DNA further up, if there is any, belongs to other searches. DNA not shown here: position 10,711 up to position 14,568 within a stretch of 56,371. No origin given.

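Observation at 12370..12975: Complete histidine-phosphatase (PGAM-family) domain inserted in-frame inside IleRS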

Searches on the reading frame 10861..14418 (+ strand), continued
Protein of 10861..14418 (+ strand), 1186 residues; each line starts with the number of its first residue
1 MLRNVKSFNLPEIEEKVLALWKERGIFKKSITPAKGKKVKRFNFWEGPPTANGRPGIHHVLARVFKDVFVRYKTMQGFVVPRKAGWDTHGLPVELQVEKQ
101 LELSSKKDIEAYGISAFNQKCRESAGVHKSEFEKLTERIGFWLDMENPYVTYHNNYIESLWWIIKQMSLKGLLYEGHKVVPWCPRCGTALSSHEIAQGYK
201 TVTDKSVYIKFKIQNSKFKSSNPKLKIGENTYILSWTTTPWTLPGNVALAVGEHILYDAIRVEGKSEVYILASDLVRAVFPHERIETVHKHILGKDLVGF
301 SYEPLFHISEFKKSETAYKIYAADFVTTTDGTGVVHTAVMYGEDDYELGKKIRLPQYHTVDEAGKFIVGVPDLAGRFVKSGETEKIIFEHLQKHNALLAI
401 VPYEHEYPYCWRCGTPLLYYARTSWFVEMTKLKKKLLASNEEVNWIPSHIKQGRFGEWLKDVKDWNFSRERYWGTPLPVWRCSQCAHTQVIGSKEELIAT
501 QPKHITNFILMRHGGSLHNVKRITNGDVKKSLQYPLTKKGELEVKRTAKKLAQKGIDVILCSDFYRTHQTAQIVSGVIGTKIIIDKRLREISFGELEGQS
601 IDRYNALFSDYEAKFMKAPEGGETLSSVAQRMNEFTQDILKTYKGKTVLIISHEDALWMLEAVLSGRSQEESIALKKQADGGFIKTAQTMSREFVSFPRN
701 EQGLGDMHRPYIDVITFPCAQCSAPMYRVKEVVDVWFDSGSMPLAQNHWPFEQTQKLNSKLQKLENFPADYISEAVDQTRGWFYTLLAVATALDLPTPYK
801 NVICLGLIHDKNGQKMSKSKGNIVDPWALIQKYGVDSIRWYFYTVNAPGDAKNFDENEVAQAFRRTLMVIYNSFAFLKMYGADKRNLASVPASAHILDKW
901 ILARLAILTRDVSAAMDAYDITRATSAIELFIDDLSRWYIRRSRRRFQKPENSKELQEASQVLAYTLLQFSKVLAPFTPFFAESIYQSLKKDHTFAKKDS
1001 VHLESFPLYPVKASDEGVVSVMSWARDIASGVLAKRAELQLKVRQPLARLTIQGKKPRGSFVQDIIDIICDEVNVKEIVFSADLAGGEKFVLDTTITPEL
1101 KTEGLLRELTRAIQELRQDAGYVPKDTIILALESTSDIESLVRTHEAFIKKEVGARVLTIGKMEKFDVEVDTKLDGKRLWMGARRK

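Call 5: find_homologous_proteins(query=window:10861-14418:+, max_evalue=1e-10)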
Query window:10861-14418:+ (1186 aa): 8000 proteins with E <= 1e-10 among 8000 candidates; the best 120 are listed.
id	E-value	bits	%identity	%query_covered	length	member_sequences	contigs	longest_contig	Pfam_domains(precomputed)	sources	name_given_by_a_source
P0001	0.0e+0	2746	100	100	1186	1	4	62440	PF09334.18,PF08264.20,PF00133.29,PF19302.5,PF00300.28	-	-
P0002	0.0e+0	2292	82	100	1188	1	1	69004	PF09334.18,PF08264.20,PF00133.29,PF19302.5,PF00300.28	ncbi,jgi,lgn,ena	ncbi:MAG: class I tRNA ligase family protein [Candidatus Paceibacterota bacterium]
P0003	0.0e+0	2240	80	100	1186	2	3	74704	PF09334.18,PF08264.20,PF00133.29,PF19302.5,PF00300.28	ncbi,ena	-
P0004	0.0e+0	1939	70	100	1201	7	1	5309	PF09334.18,PF08264.20,PF00133.29,PF19302.5,PF00300.28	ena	-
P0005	0.0e+0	1851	67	99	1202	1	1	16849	PF09334.18,PF08264.20,PF00133.29,PF19302.5,PF00300.28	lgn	-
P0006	0.0e+0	1576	59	100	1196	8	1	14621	PF09334.18,PF08264.20,PF00133.29,PF19302.5,PF00300.28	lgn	-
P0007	0.0e+0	1559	57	100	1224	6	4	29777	PF09334.18,PF08264.20,PF00133.29,PF19302.5,PF00300.28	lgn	-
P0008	0.0e+0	1558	56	100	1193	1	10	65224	PF09334.18,PF08264.20,PF00133.29,PF19302.5,PF00300.28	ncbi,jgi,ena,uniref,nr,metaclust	ncbi:MAG: Isoleucine-tRNA ligase [Candidatus Wolfebacteria bacterium GW2011_GWC1_43_10]|uniref:Isole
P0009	0.0e+0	1522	57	100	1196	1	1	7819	PF09334.18,PF08264.20,PF00133.29,PF19302.5,PF00300.28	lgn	-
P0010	0.0e+0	1513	55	100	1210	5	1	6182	PF09334.18,PF08264.20,PF00133.29,PF19302.5,PF00300.28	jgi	-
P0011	0.0e+0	1510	56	100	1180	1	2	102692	PF09334.18,PF08264.20,PF00133.29,PF19302.5,PF00300.28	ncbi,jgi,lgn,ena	ncbi:MAG: class I tRNA ligase family protein [Candidatus Paceibacterota bacterium]|jgi:isoleucyl-tRN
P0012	0.0e+0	1510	56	100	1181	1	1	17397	PF09334.18,PF08264.20,PF00133.29,PF19302.5,PF00300.28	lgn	-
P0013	0.0e+0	1497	55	100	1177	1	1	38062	PF09334.18,PF08264.20,PF00133.29,PF19302.5,PF00300.28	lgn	-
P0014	0.0e+0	1495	56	99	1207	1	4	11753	PF09334.18,PF08264.20,PF00133.29,PF19302.5,PF00300.28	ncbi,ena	-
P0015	0.0e+0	1495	55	99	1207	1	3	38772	PF09334.18,PF08264.20,PF00133.29,PF19302.5,PF00300.28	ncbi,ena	-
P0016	0.0e+0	1491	55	100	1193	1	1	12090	PF09334.18,PF08264.20,PF00133.29,PF19302.5,PF00300.28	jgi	jgi:isoleucyl-tRNA synthetase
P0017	0.0e+0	1485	55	100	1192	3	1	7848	PF09334.18,PF08264.20,PF00133.29,PF19302.5,PF00300.28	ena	-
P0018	0.0e+0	1482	55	100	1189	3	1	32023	PF09334.18,PF08264.20,PF00133.29,PF19302.5,PF00300.28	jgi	-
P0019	0.0e+0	1478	55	100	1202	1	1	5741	PF09334.18,PF08264.20,PF00133.29,PF19302.5,PF00300.28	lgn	-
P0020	0.0e+0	1464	55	100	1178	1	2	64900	PF09334.18,PF08264.20,PF00133.29,PF19302.5,PF00300.28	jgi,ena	-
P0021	0.0e+0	1456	54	100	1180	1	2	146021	PF09334.18,PF08264.20,PF00133.29,PF19302.5,PF00300.28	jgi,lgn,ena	-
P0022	0.0e+0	1442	56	100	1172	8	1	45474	PF09334.18,PF08264.20,PF01921.25,PF00133.29,PF19302.5,PF00300.28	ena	-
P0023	0.0e+0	1434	55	100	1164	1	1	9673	PF09334.18,PF08264.20,PF00133.29,PF19302.5,PF00300.28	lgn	-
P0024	0.0e+0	1408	54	100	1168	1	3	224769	PF09334.18,PF08264.20,PF00133.29,PF19302.5,PF00300.28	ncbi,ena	ncbi:MAG: class I tRNA ligase family protein [Patescibacteria group bacterium]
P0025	0.0e+0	1404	53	99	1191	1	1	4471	PF09334.18,PF08264.20,PF00133.29,PF19302.5,PF00300.28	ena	-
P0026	0.0e+0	1400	54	100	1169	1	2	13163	PF09334.18,PF08264.20,PF01921.25,PF00133.29,PF19302.5,PF00300.28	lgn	-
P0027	0.0e+0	1398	53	100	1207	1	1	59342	PF09334.18,PF08264.20,PF00133.29,PF19302.5,PF00300.28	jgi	jgi:isoleucyl-tRNA synthetase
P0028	0.0e+0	1393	53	100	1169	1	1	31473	PF09334.18,PF08264.20,PF01921.25,PF00133.29,PF19302.5,PF00300.28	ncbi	-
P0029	0.0e+0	1392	53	100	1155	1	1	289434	PF09334.18,PF08264.20,PF00133.29,PF19302.5,PF00300.28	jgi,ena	-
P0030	0.0e+0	1392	54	100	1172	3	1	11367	PF09334.18,PF08264.20,PF00133.29,PF19302.5,PF00300.28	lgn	-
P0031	0.0e+0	1392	53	100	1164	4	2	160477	PF09334.18,PF08264.20,PF00133.29,PF19302.5,PF00300.28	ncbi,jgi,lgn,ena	ncbi:MAG: class I tRNA ligase family protein [Minisyncoccia bacterium]|jgi:isoleucyl-tRNA synthetase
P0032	0.0e+0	1391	53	99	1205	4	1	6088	PF09334.18,PF08264.20,PF00133.29,PF19302.5,PF00300.28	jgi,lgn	-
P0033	0.0e+0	1390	52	100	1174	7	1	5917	PF09334.18,PF08264.20,PF01921.25,PF00133.29,PF19302.5,PF00300.28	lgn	-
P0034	0.0e+0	1389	53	100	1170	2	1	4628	PF09334.18,PF08264.20,PF00133.29,PF19302.5,PF00300.28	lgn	-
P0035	0.0e+0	1387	54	100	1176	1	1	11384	PF09334.18,PF08264.20,PF00133.29,PF19302.5,PF00300.28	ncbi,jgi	jgi:isoleucyl-tRNA synthetase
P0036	0.0e+0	1387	53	100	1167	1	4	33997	PF09334.18,PF08264.20,PF00133.29,PF19302.5,PF00300.28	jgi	jgi:isoleucyl-tRNA synthetase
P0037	0.0e+0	1386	52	99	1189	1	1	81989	PF09334.18,PF08264.20,PF00133.29,PF19302.5,PF00300.28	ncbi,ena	-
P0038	0.0e+0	1386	52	100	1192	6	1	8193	PF09334.18,PF08264.20,PF01921.25,PF00133.29,PF19302.5,PF00300.28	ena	-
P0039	0.0e+0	1384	52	100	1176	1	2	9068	PF09334.18,PF08264.20,PF01921.25,PF00133.29,PF19302.5,PF00300.28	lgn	-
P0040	0.0e+0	1383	53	99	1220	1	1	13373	PF09334.18,PF08264.20,PF01921.25,PF00133.29,PF19302.5,PF00300.28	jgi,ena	jgi:isoleucyl-tRNA synthetase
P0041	0.0e+0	1383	53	100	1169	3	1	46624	PF09334.18,PF08264.20,PF01921.25,PF00133.29,PF19302.5,PF00300.28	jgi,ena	jgi:isoleucyl-tRNA synthetase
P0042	0.0e+0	1381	53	99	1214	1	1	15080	PF09334.18,PF08264.20,PF00133.29,PF19302.5,PF00300.28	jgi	jgi:isoleucyl-tRNA synthetase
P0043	0.0e+0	1380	52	100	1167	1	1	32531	PF09334.18,PF08264.20,PF00133.29,PF19302.5,PF00300.28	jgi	jgi:isoleucyl-tRNA synthetase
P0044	0.0e+0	1380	52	99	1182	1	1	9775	PF09334.18,PF08264.20,PF00133.29,PF19302.5,PF00300.28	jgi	-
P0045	0.0e+0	1378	53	100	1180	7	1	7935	PF09334.18,PF08264.20,PF01921.25,PF00133.29,PF19302.5,PF00300.28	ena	-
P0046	0.0e+0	1374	52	99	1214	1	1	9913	PF09334.18,PF08264.20,PF00133.29,PF19302.5,PF00300.28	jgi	-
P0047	0.0e+0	1374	53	100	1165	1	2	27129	PF09334.18,PF08264.20,PF01921.25,PF00133.29,PF19302.5,PF00300.28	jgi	jgi:isoleucyl-tRNA synthetase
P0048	0.0e+0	1374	53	100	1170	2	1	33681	PF09334.18,PF08264.20,PF00133.29,PF19302.5,PF00300.28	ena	-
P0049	0.0e+0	1373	52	100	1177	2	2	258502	PF09334.18,PF08264.20,PF01921.25,PF00133.29,PF19302.5,PF00300.28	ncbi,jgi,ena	ncbi:MAG: class I tRNA ligase family protein [Candidatus Paceibacterota bacterium]|jgi:isoleucyl-tRN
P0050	0.0e+0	1372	53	99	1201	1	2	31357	PF09334.18,PF08264.20,PF00133.29,PF19302.5,PF00300.28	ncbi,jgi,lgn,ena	jgi:isoleucyl-tRNA synthetase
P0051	0.0e+0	1370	52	100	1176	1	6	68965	PF09334.18,PF08264.20,PF00133.29,PF19302.5,PF00300.28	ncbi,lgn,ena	-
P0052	0.0e+0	1370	52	99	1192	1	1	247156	PF09334.18,PF08264.20,PF00133.29,PF19302.5,PF00300.28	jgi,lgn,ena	-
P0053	0.0e+0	1367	52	99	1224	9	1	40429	PF09334.18,PF08264.20,PF00133.29,PF19302.5,PF00300.28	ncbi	-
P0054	0.0e+0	1367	51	100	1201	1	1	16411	PF09334.18,PF08264.20,PF01921.25,PF00133.29,PF19302.5,PF00300.28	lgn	-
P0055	0.0e+0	1366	53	100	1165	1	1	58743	PF09334.18,PF08264.20,PF01921.25,PF00133.29,PF19302.5,PF00300.28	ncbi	-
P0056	0.0e+0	1366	52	100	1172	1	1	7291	PF09334.18,PF08264.20,PF00133.29,PF19302.5,PF00300.28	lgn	-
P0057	0.0e+0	1366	52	100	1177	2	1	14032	PF09334.18,PF08264.20,PF00133.29,PF19302.5,PF00300.28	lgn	-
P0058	0.0e+0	1363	53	99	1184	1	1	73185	PF09334.18,PF08264.20,PF00133.29,PF19302.5,PF00300.28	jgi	jgi:isoleucyl-tRNA synthetase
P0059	0.0e+0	1362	52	100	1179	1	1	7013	PF09334.18,PF08264.20,PF01921.25,PF00133.29,PF19302.5,PF00300.28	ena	-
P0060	0.0e+0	1362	52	100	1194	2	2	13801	PF09334.18,PF08264.20,PF00133.29,PF19302.5,PF00300.28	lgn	-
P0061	0.0e+0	1362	52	99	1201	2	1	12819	PF09334.18,PF08264.20,PF00133.29,PF19302.5,PF00300.28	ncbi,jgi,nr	ncbi:MAG TPA: class I tRNA ligase family protein [Candidatus Paceibacterota bacterium]|nr:class I tR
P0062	0.0e+0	1361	53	100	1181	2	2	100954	PF09334.18,PF08264.20,PF01921.25,PF00133.29,PF19302.5,PF00300.28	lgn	-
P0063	0.0e+0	1360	52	100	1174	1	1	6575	PF09334.18,PF08264.20,PF00133.29,PF19302.5,PF00300.28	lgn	-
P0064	0.0e+0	1358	52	99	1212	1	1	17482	PF09334.18,PF08264.20,PF00133.29,PF19302.5,PF00300.28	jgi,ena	-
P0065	0.0e+0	1357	51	99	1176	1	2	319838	PF09334.18,PF08264.20,PF01921.25,PF00133.29,PF19302.5,PF00300.28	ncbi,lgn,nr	ncbi:MAG: class I tRNA ligase family protein [Patescibacteria group bacterium]|nr:class I tRNA ligas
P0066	0.0e+0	1357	51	100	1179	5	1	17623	PF09334.18,PF08264.20,PF00133.29,PF19302.5,PF00300.28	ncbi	-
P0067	0.0e+0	1356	52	100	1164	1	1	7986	PF09334.18,PF08264.20,PF01921.25,PF00133.29,PF19302.5,PF00300.28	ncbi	-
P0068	0.0e+0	1356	51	100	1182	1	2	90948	PF09334.18,PF08264.20,PF01921.25,PF00133.29,PF19302.5,PF00300.28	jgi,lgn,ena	-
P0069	0.0e+0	1355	52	99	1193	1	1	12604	PF09334.18,PF08264.20,PF01921.25,PF00133.29,PF19302.5,PF00300.28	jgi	jgi:isoleucyl-tRNA synthetase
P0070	0.0e+0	1355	52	100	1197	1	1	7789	PF09334.18,PF08264.20,PF01921.25,PF00133.29,PF19302.5,PF00300.28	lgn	-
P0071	0.0e+0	1354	52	100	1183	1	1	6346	PF09334.18,PF08264.20,PF00133.29,PF19302.5,PF00300.28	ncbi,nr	ncbi:MAG: class I tRNA ligase family protein [Patescibacteria group bacterium]|nr:class I tRNA ligas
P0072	0.0e+0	1353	52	100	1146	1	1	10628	PF09334.18,PF08264.20,PF00133.29,PF19302.5,PF00300.28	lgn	-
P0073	0.0e+0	1351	52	99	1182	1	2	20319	PF09334.18,PF08264.20,PF00133.29,PF19302.5,PF00300.28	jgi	jgi:isoleucyl-tRNA synthetase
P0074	0.0e+0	1351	51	99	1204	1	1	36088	PF09334.18,PF08264.20,PF01921.25,PF00133.29,PF19302.5,PF00300.28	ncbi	-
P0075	0.0e+0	1351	52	99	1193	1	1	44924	PF09334.18,PF08264.20,PF01921.25,PF00133.29,PF19302.5,PF00300.28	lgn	-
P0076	0.0e+0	1350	52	100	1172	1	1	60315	PF09334.18,PF08264.20,PF01921.25,PF00133.29,PF19302.5,PF00300.28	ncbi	-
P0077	0.0e+0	1349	51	99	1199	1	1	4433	PF09334.18,PF08264.20,PF00133.29,PF19302.5,PF00300.28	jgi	-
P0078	0.0e+0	1349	53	99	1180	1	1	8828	PF09334.18,PF08264.20,PF01921.25,PF00133.29,PF19302.5,PF00300.28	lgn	-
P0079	0.0e+0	1349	51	100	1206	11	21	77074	PF09334.18,PF08264.20,PF00133.29,PF19302.5,PF00300.28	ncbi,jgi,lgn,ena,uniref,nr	ncbi:isoleucine--tRNA ligase [Candidatus Jorgensenbacteria bacterium CG_4_10_14_0_8_um_filter_39_13]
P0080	0.0e+0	1349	51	100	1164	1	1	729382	PF09334.18,PF08264.20,PF00133.29,PF19302.5,PF00300.28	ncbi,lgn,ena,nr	ncbi:MAG: class I tRNA ligase family protein [Patescibacteria group bacterium]|nr:class I tRNA ligas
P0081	0.0e+0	1347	52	99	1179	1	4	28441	PF09334.18,PF08264.20,PF01921.25,PF00133.29,PF19302.5,PF00300.28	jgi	jgi:isoleucyl-tRNA synthetase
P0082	0.0e+0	1347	53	100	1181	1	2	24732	PF09334.18,PF08264.20,PF00133.29,PF19302.5,PF00300.28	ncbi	-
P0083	0.0e+0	1347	51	100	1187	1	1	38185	PF09334.18,PF08264.20,PF00133.29,PF19302.5,PF00300.28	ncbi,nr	ncbi:MAG: class I tRNA ligase family protein [Patescibacteria group bacterium]|nr:class I tRNA ligas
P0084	0.0e+0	1346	51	99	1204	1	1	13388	PF09334.18,PF08264.20,PF01921.25,PF00133.29,PF19302.5,PF00300.28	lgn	-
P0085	0.0e+0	1346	52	99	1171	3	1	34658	PF09334.18,PF08264.20,PF00133.29,PF19302.5,PF00300.28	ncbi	-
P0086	0.0e+0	1346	51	100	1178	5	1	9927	PF09334.18,PF08264.20,PF01921.25,PF00133.29,PF19302.5,PF00300.28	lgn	-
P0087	0.0e+0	1345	52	99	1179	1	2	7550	PF09334.18,PF08264.20,PF01921.25,PF00133.29,PF19302.5,PF00300.28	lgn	-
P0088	0.0e+0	1345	52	99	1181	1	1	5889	PF09334.18,PF08264.20,PF00133.29,PF19302.5,PF00300.28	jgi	jgi:isoleucyl-tRNA synthetase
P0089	0.0e+0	1345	52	100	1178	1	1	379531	PF09334.18,PF08264.20,PF01921.25,PF00133.29,PF19302.5,PF00300.28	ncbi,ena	-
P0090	0.0e+0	1343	52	100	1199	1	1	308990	PF09334.18,PF08264.20,PF01921.25,PF00133.29,PF19302.5,PF00300.28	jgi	jgi:isoleucyl-tRNA synthetase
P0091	0.0e+0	1343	52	100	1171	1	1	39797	PF09334.18,PF08264.20,PF01921.25,PF00133.29,PF19302.5,PF00300.28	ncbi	ncbi:MAG: class I tRNA ligase family protein [Minisyncoccia bacterium]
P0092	0.0e+0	1343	52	100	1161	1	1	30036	PF09334.18,PF08264.20,PF00133.29,PF19302.5,PF00300.28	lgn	-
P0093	0.0e+0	1343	52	100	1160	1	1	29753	PF09334.18,PF08264.20,PF00133.29,PF19302.5,PF00300.28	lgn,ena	-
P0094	0.0e+0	1342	51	100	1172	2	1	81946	PF09334.18,PF08264.20,PF01921.25,PF00133.29,PF19302.5,PF00300.28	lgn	-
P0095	0.0e+0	1342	51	99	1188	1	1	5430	PF09334.18,PF08264.20,PF01921.25,PF00133.29,PF19302.5,PF00300.28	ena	-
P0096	0.0e+0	1342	51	99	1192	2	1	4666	PF09334.18,PF08264.20,PF01921.25,PF00133.29,PF19302.5,PF00300.28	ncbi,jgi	jgi:isoleucyl-tRNA synthetase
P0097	0.0e+0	1341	51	100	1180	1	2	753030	PF09334.18,PF08264.20,PF00133.29,PF19302.5,PF00300.28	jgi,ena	jgi:isoleucyl-tRNA synthetase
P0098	0.0e+0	1341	52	100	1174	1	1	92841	PF09334.18,PF08264.20,PF01921.25,PF00133.29,PF19302.5,PF00300.28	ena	-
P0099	0.0e+0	1340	52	100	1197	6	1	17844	PF09334.18,PF08264.20,PF01921.25,PF00133.29,PF19302.5,PF00300.28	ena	-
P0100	0.0e+0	1340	51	100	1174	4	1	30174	PF09334.18,PF08264.20,PF01921.25,PF00133.29,PF19302.5,PF00300.28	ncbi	-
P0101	0.0e+0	1340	52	100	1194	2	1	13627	PF09334.18,PF08264.20,PF00133.29,PF19302.5,PF00300.28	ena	-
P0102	0.0e+0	1339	52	100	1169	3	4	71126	PF09334.18,PF08264.20,PF00133.29,PF19302.5,PF00300.28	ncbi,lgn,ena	ncbi:MAG: class I tRNA ligase family protein [Patescibacteria group bacterium]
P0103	0.0e+0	1339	52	99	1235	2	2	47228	PF09334.18,PF08264.20,PF01921.25,PF00133.29,PF19302.5,PF00300.28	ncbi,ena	-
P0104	0.0e+0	1338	52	100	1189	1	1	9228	PF09334.18,PF08264.20,PF00133.29,PF19302.5,PF00300.28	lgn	-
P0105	0.0e+0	1338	50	100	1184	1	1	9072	PF09334.18,PF08264.20,PF00133.29,PF19302.5,PF00300.28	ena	-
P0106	0.0e+0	1337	50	100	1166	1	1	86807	PF09334.18,PF08264.20,PF00133.29,PF19302.5,PF00300.28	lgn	-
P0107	0.0e+0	1336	52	100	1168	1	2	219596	PF09334.18,PF08264.20,PF01921.25,PF00133.29,PF19302.5,PF00300.28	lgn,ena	-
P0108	0.0e+0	1336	52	100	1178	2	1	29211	PF09334.18,PF08264.20,PF01921.25,PF00133.29,PF19302.5,PF00300.28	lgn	-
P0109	0.0e+0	1335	51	100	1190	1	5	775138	PF09334.18,PF08264.20,PF01921.25,PF00133.29,PF19302.5,PF00300.28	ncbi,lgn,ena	-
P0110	0.0e+0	1335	51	99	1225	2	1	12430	PF09334.18,PF08264.20,PF00133.29,PF19302.5,PF00300.28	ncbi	-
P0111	0.0e+0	1334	51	98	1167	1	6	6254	PF09334.18,PF08264.20,PF00133.29,PF19302.5,PF00300.28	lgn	-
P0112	0.0e+0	1334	50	100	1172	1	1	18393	PF09334.18,PF08264.20,PF01921.25,PF00133.29,PF19302.5,PF00300.28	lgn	-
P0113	0.0e+0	1334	52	100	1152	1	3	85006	PF09334.18,PF08264.20,PF00133.29,PF19302.5,PF00300.28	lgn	-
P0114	0.0e+0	1334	51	100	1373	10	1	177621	PF09334.18,PF08264.20,PF01921.25,PF00133.29,PF19302.5,PF00300.28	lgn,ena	-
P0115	0.0e+0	1334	51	100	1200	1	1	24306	PF09334.18,PF08264.20,PF01921.25,PF00133.29,PF19302.5,PF00300.28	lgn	-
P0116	0.0e+0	1334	51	99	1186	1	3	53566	PF09334.18,PF08264.20,PF00133.29,PF19302.5,PF00300.28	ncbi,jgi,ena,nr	ncbi:MAG TPA: class I tRNA ligase family protein [Candidatus Paceibacterota bacterium]|nr:class I tR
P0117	0.0e+0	1334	51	99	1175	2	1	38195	PF09334.18,PF08264.20,PF00133.29,PF19302.5,PF00300.28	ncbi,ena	-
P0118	0.0e+0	1333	52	100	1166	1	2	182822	PF09334.18,PF08264.20,PF00133.29,PF19302.5,PF00300.28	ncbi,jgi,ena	ncbi:MAG: class I tRNA ligase family protein [Candidatus Paceibacterota bacterium]|jgi:isoleucyl-tRN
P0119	0.0e+0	1333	51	100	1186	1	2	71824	PF09334.18,PF08264.20,PF00133.29,PF19302.5,PF00300.28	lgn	-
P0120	0.0e+0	1332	51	99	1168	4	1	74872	PF09334.18,PF08264.20,PF00133.29,PF19302.5,PF00300.28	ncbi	ncbi:MAG: class I tRNA ligase family protein [Patescibacteria group bacterium]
